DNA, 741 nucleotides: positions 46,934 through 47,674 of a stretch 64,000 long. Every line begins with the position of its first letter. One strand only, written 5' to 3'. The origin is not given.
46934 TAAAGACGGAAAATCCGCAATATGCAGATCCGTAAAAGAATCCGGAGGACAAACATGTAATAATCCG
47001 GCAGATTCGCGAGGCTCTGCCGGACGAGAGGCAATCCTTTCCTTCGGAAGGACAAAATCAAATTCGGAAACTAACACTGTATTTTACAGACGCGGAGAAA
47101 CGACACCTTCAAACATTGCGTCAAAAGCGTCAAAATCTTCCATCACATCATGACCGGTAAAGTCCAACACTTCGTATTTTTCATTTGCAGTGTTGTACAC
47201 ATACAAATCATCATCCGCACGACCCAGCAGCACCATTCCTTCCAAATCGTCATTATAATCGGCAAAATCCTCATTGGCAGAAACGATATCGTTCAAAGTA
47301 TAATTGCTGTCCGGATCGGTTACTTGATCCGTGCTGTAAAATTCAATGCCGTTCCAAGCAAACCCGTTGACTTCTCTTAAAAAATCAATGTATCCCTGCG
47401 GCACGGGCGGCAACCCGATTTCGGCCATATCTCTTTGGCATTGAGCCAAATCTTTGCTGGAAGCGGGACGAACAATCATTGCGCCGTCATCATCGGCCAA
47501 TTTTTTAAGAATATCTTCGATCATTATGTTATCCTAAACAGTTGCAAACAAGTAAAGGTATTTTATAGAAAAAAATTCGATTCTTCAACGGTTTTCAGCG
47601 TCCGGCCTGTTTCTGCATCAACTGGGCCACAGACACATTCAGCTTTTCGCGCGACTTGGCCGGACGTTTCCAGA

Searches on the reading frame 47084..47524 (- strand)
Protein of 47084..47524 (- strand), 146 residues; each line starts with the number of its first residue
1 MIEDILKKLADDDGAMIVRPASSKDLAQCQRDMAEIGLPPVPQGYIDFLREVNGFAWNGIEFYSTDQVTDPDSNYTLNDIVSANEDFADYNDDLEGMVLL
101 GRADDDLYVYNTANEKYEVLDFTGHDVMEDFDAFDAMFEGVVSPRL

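Call 3: search_protein_families(library=pfam, proteins=[window:47084-47524:-], max_evalue=1)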
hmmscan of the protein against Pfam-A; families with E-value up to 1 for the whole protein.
window:47084-47524:- (146 aa): 4 families
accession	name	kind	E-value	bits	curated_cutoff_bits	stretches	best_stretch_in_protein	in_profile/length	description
PF09346.15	SMI1_KNR4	-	3.8e-05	24.7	25.4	1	20-135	1-120/125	SMI1 / KNR4 family (SUKH-1)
PF14568.11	SUKH_6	-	0.0011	19.9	27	1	42-116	16-94/119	SMI1-KNR4 cell-wall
PF14567.11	SUKH_5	-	0.0022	18.2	27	1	2-134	1-133/142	SMI1-KNR4 cell-wall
PF10353.14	DUF2430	-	0.03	15.1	24.6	1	41-115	29-98/107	Protein of unknown function (DUF2430)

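Call 6: search_protein_families(library=ncbifam, proteins=[window:47084-47524:-], max_evalue=1)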
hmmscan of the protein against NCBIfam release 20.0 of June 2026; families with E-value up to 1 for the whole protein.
window:47084-47524:- (146 aa): 1 family
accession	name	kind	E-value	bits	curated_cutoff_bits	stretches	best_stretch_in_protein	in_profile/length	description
NF038335.1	YPO0640_fam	subfamily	1.8e-29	102.5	55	1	5-142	7-146/150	YrhA family protein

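Call 16: search_protein_families(library=padloc, proteins=[window:47084-47524:-], max_evalue=0.1)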
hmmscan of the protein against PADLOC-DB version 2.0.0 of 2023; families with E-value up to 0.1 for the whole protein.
window:47084-47524:- (146 aa): 0 families

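Call 75: search_protein_families(library=phrogs, proteins=[window:47084-47524:-], max_evalue=0.01)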
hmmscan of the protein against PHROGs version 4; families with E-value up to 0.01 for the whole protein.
window:47084-47524:- (146 aa): 0 families
